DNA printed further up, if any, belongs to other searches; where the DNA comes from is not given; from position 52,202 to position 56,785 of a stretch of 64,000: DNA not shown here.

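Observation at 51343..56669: Giant double-activase fusion protein apparently co-transcribed with a WYL-domain regulator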

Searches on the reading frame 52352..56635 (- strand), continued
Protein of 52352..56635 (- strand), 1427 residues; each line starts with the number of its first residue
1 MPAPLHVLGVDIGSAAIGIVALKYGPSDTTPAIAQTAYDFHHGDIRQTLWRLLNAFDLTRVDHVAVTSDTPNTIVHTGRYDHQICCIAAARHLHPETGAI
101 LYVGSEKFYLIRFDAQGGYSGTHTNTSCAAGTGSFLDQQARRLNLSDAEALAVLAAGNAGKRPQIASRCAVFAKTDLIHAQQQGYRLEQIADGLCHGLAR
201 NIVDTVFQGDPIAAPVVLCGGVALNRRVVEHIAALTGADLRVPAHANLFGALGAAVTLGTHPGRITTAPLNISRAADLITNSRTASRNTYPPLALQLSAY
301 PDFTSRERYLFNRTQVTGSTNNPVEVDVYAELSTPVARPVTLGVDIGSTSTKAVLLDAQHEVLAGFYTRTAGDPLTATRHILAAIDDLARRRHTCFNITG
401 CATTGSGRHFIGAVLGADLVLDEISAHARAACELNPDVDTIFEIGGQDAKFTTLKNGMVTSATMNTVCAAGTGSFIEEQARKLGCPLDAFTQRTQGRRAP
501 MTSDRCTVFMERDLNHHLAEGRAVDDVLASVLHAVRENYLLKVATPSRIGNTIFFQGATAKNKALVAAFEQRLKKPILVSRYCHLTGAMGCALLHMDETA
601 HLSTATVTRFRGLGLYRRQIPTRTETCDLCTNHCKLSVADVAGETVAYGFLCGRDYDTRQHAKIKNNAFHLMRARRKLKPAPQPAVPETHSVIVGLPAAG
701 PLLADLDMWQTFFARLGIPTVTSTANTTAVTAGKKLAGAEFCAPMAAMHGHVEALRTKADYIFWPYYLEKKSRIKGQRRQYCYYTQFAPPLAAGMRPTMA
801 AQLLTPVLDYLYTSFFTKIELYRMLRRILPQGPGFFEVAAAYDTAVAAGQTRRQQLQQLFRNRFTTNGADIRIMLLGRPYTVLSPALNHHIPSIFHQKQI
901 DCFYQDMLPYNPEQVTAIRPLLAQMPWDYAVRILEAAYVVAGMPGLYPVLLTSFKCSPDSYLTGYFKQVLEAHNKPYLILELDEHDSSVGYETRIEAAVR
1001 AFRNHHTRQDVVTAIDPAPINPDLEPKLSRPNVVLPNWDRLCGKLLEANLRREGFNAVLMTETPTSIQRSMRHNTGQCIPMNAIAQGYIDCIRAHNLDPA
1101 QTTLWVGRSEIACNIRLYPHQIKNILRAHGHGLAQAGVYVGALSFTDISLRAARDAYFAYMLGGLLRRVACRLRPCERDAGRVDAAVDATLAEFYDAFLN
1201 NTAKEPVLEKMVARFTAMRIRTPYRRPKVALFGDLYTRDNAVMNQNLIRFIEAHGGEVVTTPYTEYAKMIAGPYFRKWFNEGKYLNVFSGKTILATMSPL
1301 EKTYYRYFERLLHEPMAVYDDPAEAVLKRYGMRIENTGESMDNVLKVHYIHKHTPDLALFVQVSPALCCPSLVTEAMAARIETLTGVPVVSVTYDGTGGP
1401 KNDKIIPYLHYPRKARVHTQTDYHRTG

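Call 12: find_homologous_proteins(query=window:52352-56635:-, max_evalue=1e-20)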
Query window:52352-56635:- (1427 aa): 7665 proteins with E <= 1e-20 among 8000 candidates; the best 120 are listed.
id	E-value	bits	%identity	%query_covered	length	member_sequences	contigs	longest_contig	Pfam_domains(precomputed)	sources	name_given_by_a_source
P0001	0.0e+0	3305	100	100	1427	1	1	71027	PF01869.27,PF09989.16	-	-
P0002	0.0e+0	1835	59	99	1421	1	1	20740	PF01869.27,PF09989.16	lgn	-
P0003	0.0e+0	1813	59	99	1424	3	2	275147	PF01869.27,PF02782.23,PF09989.16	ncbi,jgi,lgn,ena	-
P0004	0.0e+0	1801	59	99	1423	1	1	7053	PF01869.27,PF02782.23,PF09989.16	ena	-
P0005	0.0e+0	1790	57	100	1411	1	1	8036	PF01869.27,PF09989.16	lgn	-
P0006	0.0e+0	1785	58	100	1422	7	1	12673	PF01869.27,PF09989.16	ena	-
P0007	0.0e+0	1782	59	99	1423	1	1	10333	PF01869.27,PF02782.23,PF09989.16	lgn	-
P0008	0.0e+0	1776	58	99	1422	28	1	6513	PF01869.27,PF02782.23,PF09989.16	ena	-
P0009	0.0e+0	1775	58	100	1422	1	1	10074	PF01869.27,PF09989.16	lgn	-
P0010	0.0e+0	1771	56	100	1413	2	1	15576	PF01869.27,PF09989.16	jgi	jgi:predicted CoA-substrate-specific enzyme activase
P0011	0.0e+0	1770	56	99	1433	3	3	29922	PF01869.27,PF09989.16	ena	-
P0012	0.0e+0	1769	57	99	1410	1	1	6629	PF01869.27,PF06050.20,PF09989.16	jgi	jgi:predicted CoA-substrate-specific enzyme activase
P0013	0.0e+0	1769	56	99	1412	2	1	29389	PF01869.27,PF06050.20,PF09989.16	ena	-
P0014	0.0e+0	1766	56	99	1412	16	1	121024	PF01869.27,PF02782.23,PF09989.16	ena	-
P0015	0.0e+0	1763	58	99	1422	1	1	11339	PF01869.27,PF02782.23,PF09989.16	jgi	jgi:predicted CoA-substrate-specific enzyme activase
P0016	0.0e+0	1762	58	100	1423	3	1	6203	PF01869.27,PF09989.16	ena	-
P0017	0.0e+0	1758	55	100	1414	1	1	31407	PF01869.27,PF02782.23,PF09989.16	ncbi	-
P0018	0.0e+0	1758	57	100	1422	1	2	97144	PF01869.27,PF09989.16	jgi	jgi:predicted CoA-substrate-specific enzyme activase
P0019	0.0e+0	1756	56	99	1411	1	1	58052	PF01869.27,PF06050.20,PF09989.16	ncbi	-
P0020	0.0e+0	1754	57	100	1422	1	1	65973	PF01869.27,PF09989.16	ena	-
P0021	0.0e+0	1754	56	99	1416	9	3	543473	PF01869.27,PF09989.16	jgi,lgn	jgi:predicted CoA-substrate-specific enzyme activase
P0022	0.0e+0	1752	56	99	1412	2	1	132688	PF01869.27,PF09989.16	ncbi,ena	-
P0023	0.0e+0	1752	57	99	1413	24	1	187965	PF01869.27,PF02782.23,PF09989.16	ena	-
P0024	0.0e+0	1751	57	99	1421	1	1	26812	PF01869.27,PF09989.16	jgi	jgi:predicted CoA-substrate-specific enzyme activase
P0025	0.0e+0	1748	58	96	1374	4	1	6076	PF01869.27,PF02782.23,PF09989.16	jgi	-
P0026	0.0e+0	1744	55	99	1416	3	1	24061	PF01869.27,PF09989.16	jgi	-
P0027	0.0e+0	1744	57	100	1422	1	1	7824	PF01869.27,PF09989.16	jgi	jgi:predicted CoA-substrate-specific enzyme activase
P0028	0.0e+0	1744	57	99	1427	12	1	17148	PF01869.27,PF02782.23,PF09989.16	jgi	-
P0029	0.0e+0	1744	55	99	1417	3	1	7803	PF01869.27,PF09989.16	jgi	-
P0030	0.0e+0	1742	55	99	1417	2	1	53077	PF01869.27,PF09989.16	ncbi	-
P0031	0.0e+0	1741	56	99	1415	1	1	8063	PF01869.27,PF09989.16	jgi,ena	-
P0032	0.0e+0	1740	57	99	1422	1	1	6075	PF01869.27,PF02782.23,PF09989.16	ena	-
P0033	0.0e+0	1739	57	99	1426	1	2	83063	PF01869.27,PF09989.16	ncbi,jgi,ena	-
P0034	0.0e+0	1739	56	99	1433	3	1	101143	PF01869.27,PF09989.16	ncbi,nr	ncbi:MAG: CoA activase [Desulfobulbaceae bacterium]|nr:MAG: CoA activase [Desulfobulbaceae bacterium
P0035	0.0e+0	1738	56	99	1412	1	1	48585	PF01869.27,PF09989.16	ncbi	-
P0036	0.0e+0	1737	55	99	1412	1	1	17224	PF01869.27,PF02782.23,PF09989.16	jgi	jgi:predicted CoA-substrate-specific enzyme activase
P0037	0.0e+0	1737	55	99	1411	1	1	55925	PF01869.27,PF09989.16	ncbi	-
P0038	0.0e+0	1737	57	99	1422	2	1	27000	PF01869.27,PF09989.16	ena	-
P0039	0.0e+0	1736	57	100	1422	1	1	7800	PF01869.27,PF09989.16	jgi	-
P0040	0.0e+0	1734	56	100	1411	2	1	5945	PF01869.27,PF09989.16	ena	-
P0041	0.0e+0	1733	55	99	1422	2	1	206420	PF01869.27,PF02782.23,PF09989.16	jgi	jgi:predicted CoA-substrate-specific enzyme activase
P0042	0.0e+0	1732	55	100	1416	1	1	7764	PF01869.27,PF09989.16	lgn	-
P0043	0.0e+0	1732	56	99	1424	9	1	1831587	PF01869.27,PF02782.23,PF09989.16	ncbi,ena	-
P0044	0.0e+0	1730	57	100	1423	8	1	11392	PF01869.27,PF02782.23,PF09989.16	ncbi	-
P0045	0.0e+0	1729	55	99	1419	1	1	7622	PF01869.27,PF06050.20,PF09989.16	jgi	jgi:predicted CoA-substrate-specific enzyme activase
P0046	0.0e+0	1729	56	99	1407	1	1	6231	PF01869.27,PF02782.23,PF09989.16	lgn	-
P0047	0.0e+0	1729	55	99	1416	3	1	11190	PF01869.27,PF02782.23,PF09989.16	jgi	jgi:predicted CoA-substrate-specific enzyme activase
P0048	0.0e+0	1726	55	100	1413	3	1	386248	PF01869.27,PF09989.16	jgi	-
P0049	0.0e+0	1726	57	100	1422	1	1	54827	PF01869.27,PF09989.16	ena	-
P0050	0.0e+0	1724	56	99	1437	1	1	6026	PF01869.27,PF09989.16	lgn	-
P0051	0.0e+0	1723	56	99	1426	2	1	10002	PF01869.27,PF02782.23,PF09989.16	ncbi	-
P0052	0.0e+0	1720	58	96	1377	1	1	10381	PF01869.27,PF02782.23,PF09989.16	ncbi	ncbi:MAG: acyl-CoA dehydratase activase, partial [Desulfobacterales bacterium]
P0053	0.0e+0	1719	56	100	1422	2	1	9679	PF01869.27,PF02782.23,PF09989.16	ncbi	-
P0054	0.0e+0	1718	55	99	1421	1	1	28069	PF01869.27,PF09989.16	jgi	-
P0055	0.0e+0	1718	56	100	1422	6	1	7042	PF01869.27,PF02782.23,PF09989.16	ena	-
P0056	0.0e+0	1717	56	100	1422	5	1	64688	PF01869.27,PF02782.23,PF09989.16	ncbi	-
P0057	0.0e+0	1717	56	99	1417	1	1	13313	PF01869.27,PF00370.28,PF02782.23,PF09989.16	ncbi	-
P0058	0.0e+0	1716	55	100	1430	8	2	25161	PF01869.27,PF02782.23,PF09989.16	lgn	-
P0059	0.0e+0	1714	54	99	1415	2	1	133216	PF01869.27,PF09989.16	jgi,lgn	jgi:predicted CoA-substrate-specific enzyme activase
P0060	0.0e+0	1714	55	99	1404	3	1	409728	PF01869.27,PF09989.16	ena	-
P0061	0.0e+0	1712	54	99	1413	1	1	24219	PF01869.27,PF02782.23,PF09989.16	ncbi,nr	ncbi:acyl-CoA dehydratase activase [Desulfobacterales bacterium HSG16]|nr:acyl-CoA dehydratase activ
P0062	0.0e+0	1712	55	99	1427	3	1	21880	PF01869.27,PF09989.16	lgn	-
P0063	0.0e+0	1711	54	100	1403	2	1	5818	PF01869.27,PF09989.16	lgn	-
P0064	0.0e+0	1710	55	97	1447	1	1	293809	PF01869.27,PF09989.16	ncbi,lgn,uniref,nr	ncbi:acyl-CoA dehydratase activase [Desulfopila aestuarii]|uniref:CoA-substrate-specific enzyme acti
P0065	0.0e+0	1708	55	99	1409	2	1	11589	PF01869.27,PF09989.16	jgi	-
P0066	0.0e+0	1706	56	99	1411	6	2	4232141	PF01869.27,PF09989.16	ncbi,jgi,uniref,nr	ncbi:acyl-CoA dehydratase activase [Desulfofustis limnaeus]|jgi:predicted CoA-substrate-specific enz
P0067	0.0e+0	1705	54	99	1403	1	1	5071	PF01869.27,PF09989.16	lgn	-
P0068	0.0e+0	1705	55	99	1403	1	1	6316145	PF01869.27,PF09989.16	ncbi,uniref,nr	ncbi:acyl-CoA dehydratase activase [Desulfopila sp. IMCC35008]|uniref:acyl-CoA dehydratase activase 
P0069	0.0e+0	1705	56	96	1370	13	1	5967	PF01869.27,PF09989.16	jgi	jgi:predicted CoA-substrate-specific enzyme activase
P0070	0.0e+0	1704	54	99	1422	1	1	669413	PF01869.27,PF09989.16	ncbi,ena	-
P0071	0.0e+0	1703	55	99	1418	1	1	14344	PF01869.27,PF09989.16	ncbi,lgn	-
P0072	0.0e+0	1703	55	99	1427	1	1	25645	PF01869.27,PF02782.23,PF09989.16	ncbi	-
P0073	0.0e+0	1703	55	99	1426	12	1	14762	PF01869.27,PF02782.23,PF09989.16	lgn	-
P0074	0.0e+0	1702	54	99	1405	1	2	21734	PF01869.27,PF09989.16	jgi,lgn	jgi:predicted CoA-substrate-specific enzyme activase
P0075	0.0e+0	1702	54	99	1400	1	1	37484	PF01869.27,PF09989.16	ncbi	ncbi:acyl-CoA dehydratase activase [Deltaproteobacteria bacterium TL4]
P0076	0.0e+0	1701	56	99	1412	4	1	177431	PF01869.27,PF09989.16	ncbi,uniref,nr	ncbi:acyl-CoA dehydratase activase [Desulfofustis glycolicus]|uniref:CoA-substrate-specific enzyme a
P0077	0.0e+0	1701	55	99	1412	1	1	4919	PF01869.27,PF09989.16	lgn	-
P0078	0.0e+0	1700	53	99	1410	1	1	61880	PF01869.27,PF09989.16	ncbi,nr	ncbi:MAG: CoA activase [Nitrospirae bacterium]|nr:CoA activase [Nitrospirota bacterium]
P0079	0.0e+0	1700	55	97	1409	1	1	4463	PF01869.27,PF02782.23,PF09989.16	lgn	-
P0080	0.0e+0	1699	54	99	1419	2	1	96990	PF01869.27,PF09989.16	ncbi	ncbi:MAG: acyl-CoA dehydratase activase [Desulforhopalus sp.]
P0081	0.0e+0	1698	53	99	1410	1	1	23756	PF01869.27,PF09989.16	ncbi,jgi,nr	ncbi:MAG: CoA activase [Nitrospiraceae bacterium]|nr:MAG: CoA activase [Nitrospiraceae bacterium]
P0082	0.0e+0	1698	54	99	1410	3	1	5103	PF01869.27,PF09989.16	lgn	-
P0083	0.0e+0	1697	53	99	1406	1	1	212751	PF01869.27,PF09989.16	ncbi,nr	ncbi:MAG: CoA activase [Nitrospirae bacterium]|nr:CoA activase [Nitrospirota bacterium]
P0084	0.0e+0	1696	53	99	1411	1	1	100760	PF01869.27,PF09989.16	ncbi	ncbi:MAG: acyl-CoA dehydratase activase [bacterium]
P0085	0.0e+0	1696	55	99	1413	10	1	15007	PF01869.27,PF09989.16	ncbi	-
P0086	0.0e+0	1694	55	99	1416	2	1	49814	PF01869.27,PF00370.28,PF02782.23,PF09989.16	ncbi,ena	-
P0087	0.0e+0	1694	54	100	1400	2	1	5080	PF01869.27,PF09989.16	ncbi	-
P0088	0.0e+0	1694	54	98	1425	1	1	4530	PF01869.27,PF09989.16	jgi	jgi:predicted CoA-substrate-specific enzyme activase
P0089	0.0e+0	1694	54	99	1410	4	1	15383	PF01869.27,PF02782.23,PF09989.16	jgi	jgi:predicted CoA-substrate-specific enzyme activase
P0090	0.0e+0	1694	54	99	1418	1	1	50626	PF01869.27,PF09989.16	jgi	jgi:predicted CoA-substrate-specific enzyme activase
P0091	0.0e+0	1694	54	100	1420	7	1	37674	PF01869.27,PF09989.16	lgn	-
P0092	0.0e+0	1693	54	99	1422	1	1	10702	PF01869.27,PF09989.16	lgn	-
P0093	0.0e+0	1693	55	99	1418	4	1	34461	PF01869.27,PF09989.16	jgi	jgi:predicted CoA-substrate-specific enzyme activase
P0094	0.0e+0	1693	55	99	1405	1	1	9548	PF01869.27,PF02782.23,PF09989.16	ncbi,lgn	-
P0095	0.0e+0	1692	54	99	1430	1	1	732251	PF01869.27,PF09989.16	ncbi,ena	-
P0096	0.0e+0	1691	54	97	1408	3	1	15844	PF01869.27,PF06050.20,PF02782.23,PF09989.16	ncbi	-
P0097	0.0e+0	1691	54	99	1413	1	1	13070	PF01869.27,PF09989.16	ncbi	-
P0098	0.0e+0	1691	55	99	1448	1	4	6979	PF01869.27,PF09989.16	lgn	-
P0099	0.0e+0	1690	55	99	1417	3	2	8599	PF01869.27,PF09989.16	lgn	-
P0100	0.0e+0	1690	55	99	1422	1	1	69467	PF01869.27,PF09989.16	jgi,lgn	jgi:predicted CoA-substrate-specific enzyme activase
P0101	0.0e+0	1689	53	99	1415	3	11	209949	PF01869.27,PF02782.23,PF09989.16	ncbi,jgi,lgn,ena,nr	ncbi:MAG: CoA activase [Desulfobulbaceae bacterium BRH_c16a]|nr:MAG: CoA activase [Desulfobulbaceae 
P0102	0.0e+0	1689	56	100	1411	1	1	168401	PF01869.27,PF09989.16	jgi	jgi:predicted CoA-substrate-specific enzyme activase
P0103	0.0e+0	1689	55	98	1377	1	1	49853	PF01869.27,PF09989.16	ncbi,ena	-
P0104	0.0e+0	1688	55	99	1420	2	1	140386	PF01869.27,PF02782.23,PF09989.16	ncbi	-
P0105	0.0e+0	1687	55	99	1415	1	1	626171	PF01869.27,PF09989.16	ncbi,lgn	ncbi:MAG: acyl-CoA dehydratase activase [Thermodesulfobacteriota bacterium]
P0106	0.0e+0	1687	54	99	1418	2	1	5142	PF01869.27,PF09989.16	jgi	-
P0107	0.0e+0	1687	53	99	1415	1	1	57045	PF01869.27,PF09989.16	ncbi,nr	ncbi:MAG: CoA activase [Nitrospirae bacterium]|nr:CoA activase [Nitrospirota bacterium]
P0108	0.0e+0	1686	53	99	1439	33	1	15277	PF01869.27,PF09989.16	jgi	jgi:predicted CoA-substrate-specific enzyme activase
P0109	0.0e+0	1686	53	99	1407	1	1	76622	PF01869.27,PF09989.16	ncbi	-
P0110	0.0e+0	1686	55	99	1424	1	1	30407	PF01869.27,PF09989.16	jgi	jgi:predicted CoA-substrate-specific enzyme activase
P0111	0.0e+0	1685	55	99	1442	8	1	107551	PF01869.27,PF09989.16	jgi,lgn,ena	-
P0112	0.0e+0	1684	56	99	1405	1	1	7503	PF01869.27,PF09989.16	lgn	-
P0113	0.0e+0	1684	53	99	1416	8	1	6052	PF01869.27,PF09989.16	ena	-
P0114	0.0e+0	1683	53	99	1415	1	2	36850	PF01869.27,PF09989.16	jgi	-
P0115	0.0e+0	1683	55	99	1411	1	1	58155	PF01869.27,PF09989.16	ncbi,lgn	-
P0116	0.0e+0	1683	55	99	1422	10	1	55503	PF01869.27,PF09989.16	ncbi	ncbi:MAG: acyl-CoA dehydratase activase [Thermodesulfobacteriota bacterium]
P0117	0.0e+0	1683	53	99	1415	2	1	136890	PF01869.27,PF02782.23,PF09989.16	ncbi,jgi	jgi:predicted CoA-substrate-specific enzyme activase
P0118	0.0e+0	1682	53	99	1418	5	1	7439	PF01869.27,PF09989.16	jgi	jgi:predicted CoA-substrate-specific enzyme activase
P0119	0.0e+0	1682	54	99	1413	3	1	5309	PF01869.27,PF09989.16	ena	-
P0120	0.0e+0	1681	55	99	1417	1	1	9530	PF01869.27,PF02782.23,PF09989.16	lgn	-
